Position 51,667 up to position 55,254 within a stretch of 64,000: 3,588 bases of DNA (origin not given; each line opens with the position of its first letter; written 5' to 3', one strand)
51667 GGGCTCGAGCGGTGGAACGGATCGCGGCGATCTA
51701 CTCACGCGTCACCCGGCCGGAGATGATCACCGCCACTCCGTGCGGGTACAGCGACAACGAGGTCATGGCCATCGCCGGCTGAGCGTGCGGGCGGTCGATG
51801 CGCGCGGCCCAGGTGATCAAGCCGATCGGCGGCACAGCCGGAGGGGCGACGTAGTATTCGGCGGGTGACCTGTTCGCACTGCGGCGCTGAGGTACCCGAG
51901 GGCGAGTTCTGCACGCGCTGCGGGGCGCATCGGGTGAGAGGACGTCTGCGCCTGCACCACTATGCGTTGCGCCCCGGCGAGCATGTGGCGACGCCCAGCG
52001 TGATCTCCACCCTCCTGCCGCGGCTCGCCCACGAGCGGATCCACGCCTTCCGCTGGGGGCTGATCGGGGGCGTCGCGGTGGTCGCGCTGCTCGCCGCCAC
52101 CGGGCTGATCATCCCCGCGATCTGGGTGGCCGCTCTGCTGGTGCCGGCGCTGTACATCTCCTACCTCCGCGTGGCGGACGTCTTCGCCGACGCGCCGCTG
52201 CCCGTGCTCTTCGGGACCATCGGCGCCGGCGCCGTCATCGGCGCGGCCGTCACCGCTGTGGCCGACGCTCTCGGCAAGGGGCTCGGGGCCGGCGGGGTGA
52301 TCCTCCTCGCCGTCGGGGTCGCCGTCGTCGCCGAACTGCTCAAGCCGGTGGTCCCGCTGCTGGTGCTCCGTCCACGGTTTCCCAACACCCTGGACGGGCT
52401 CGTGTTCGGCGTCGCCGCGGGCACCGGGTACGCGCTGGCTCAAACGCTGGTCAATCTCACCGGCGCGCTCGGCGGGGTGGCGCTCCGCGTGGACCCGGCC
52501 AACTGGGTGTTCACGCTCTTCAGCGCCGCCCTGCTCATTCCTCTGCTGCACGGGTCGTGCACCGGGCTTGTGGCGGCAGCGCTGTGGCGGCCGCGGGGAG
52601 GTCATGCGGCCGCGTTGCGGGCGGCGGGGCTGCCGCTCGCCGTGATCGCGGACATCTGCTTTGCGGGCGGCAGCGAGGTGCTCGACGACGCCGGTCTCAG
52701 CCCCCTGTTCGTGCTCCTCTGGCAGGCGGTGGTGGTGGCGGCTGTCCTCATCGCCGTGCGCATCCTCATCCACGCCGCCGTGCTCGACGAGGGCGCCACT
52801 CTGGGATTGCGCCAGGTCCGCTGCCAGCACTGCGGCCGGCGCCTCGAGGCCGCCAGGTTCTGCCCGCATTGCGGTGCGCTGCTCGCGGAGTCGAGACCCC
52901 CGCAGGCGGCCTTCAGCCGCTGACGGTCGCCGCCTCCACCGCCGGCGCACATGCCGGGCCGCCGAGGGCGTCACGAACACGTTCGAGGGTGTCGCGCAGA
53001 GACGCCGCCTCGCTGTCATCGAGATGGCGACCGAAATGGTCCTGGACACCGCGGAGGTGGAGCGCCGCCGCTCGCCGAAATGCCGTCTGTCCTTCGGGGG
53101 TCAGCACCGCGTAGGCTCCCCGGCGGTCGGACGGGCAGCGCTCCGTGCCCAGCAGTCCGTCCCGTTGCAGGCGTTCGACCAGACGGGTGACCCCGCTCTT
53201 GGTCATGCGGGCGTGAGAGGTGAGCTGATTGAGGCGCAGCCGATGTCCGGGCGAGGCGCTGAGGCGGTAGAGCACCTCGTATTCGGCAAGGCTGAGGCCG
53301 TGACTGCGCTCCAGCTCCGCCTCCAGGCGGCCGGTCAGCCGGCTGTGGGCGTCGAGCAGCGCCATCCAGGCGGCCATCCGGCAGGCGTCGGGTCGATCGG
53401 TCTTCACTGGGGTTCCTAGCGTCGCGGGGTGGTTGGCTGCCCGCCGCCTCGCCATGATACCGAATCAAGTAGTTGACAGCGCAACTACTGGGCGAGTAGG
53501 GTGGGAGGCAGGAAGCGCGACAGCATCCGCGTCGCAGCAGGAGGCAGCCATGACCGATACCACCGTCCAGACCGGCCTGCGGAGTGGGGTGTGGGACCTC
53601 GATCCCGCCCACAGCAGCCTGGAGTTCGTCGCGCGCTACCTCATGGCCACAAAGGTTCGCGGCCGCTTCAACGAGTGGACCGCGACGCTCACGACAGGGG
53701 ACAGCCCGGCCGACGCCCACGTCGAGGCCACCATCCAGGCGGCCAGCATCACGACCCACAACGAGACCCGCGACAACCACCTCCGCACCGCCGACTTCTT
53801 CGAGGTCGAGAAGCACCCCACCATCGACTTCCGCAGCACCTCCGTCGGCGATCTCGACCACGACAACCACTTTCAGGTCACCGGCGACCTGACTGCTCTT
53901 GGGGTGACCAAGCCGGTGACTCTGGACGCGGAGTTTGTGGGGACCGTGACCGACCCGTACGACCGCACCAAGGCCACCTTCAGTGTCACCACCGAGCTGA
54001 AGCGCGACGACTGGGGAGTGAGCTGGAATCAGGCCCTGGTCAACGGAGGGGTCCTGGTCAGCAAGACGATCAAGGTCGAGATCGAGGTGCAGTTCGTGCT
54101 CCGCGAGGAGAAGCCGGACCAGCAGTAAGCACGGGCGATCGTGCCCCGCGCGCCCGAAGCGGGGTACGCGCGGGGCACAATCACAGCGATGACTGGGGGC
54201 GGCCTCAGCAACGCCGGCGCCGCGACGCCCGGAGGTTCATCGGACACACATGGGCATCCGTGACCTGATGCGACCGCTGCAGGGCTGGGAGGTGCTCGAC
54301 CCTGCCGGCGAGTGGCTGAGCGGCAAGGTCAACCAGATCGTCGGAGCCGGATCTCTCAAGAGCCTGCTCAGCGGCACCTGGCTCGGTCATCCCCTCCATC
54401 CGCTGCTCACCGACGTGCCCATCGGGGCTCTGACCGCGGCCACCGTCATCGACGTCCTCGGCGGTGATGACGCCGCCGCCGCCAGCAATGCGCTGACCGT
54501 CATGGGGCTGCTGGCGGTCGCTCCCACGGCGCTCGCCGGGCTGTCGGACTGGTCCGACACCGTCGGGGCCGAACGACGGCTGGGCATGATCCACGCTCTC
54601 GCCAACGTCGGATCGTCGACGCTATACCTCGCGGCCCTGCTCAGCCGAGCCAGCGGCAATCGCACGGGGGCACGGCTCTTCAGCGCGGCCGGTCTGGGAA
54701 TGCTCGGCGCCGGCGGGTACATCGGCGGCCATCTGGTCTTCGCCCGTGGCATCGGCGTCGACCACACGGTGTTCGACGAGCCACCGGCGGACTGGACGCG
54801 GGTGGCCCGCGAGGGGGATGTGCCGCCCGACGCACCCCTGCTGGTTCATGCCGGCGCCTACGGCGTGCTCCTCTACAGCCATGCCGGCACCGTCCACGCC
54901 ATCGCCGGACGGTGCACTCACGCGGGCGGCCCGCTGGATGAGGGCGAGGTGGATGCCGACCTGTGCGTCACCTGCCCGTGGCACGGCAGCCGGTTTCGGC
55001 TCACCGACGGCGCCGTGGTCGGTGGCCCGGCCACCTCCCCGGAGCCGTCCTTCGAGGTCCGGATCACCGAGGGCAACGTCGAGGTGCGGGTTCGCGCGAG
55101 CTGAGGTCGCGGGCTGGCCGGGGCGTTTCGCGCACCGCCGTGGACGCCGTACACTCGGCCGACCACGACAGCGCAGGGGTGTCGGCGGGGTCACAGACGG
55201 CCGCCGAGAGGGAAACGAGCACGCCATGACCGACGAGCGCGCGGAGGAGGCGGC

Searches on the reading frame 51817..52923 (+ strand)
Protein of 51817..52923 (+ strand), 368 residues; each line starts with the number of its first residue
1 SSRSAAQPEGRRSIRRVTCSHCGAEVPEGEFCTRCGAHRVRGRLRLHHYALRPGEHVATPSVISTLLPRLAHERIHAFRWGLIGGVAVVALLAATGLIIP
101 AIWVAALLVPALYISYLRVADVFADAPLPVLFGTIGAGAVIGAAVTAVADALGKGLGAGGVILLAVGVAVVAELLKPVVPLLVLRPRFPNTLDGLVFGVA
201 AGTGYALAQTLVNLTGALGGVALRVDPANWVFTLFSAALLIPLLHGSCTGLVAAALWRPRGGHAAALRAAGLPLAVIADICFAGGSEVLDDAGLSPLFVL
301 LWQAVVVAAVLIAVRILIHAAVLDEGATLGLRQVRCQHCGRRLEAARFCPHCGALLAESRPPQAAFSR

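Call 97: search_protein_families(library=pfam, proteins=[window:51817-52923:+], max_evalue=0.00001)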
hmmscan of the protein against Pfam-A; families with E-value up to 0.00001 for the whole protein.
window:51817-52923:+ (368 aa): 4 families
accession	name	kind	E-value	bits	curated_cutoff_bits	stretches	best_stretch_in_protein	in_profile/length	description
PF13240.11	Zn_Ribbon_1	-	2e-07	31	25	0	336-354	2-21/23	zinc-ribbon domain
PF13248.11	Zn_ribbon_3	-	6.1e-07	29.1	27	0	334-355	3-25/26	zinc-ribbon domain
PF12773.13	DZR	-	1.5e-06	28.7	27.3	0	336-354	15-32/45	Double zinc ribbon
PF07191.17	Zn_ribbon_6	-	7.7e-06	26.3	25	0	332-357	15-40/67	Double zinc ribbon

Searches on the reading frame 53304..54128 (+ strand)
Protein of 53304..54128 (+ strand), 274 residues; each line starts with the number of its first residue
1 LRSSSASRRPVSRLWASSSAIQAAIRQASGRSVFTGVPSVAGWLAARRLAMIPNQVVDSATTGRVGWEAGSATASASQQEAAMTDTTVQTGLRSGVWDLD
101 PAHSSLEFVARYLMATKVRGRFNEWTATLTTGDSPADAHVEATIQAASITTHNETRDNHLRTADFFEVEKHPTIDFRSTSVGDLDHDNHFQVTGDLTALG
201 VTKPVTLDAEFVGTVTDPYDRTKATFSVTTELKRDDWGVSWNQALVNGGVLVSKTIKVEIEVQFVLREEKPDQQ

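Call 97: search_protein_families(library=pfam, proteins=[window:53304-54128:+], max_evalue=0.00001)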
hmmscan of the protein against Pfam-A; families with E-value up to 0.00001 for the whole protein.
window:53304-54128:+ (274 aa): 1 family
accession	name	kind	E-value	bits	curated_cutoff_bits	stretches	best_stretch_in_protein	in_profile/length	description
PF04264.18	YceI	-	1.6e-48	165.3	23.7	1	97-264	1-150/150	YceI-like domain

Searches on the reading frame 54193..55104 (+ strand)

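Call 97: search_protein_families(library=pfam, proteins=[window:54193-55104:+], max_evalue=0.00001)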
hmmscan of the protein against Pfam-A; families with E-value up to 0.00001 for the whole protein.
window:54193-55104:+ (303 aa): 4 families
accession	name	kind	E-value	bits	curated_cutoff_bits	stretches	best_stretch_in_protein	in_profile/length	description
PF00355.32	Rieske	-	4.3e-18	65.5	20.3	1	201-287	2-87/88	Rieske [2Fe-2S] domain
PF09990.14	DUF2231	-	3.9e-12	46.8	26.4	1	65-190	1-138/139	Predicted membrane protein (DUF2231)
PF13806.12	Rieske_2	-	1e-08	35.5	27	1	201-299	2-104/104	Rieske-like [2Fe-2S] domain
PF22543.2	Rieske_4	-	4.5e-08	33.8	28.4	1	223-275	22-77/119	Soluble Rieske-type ferredoxin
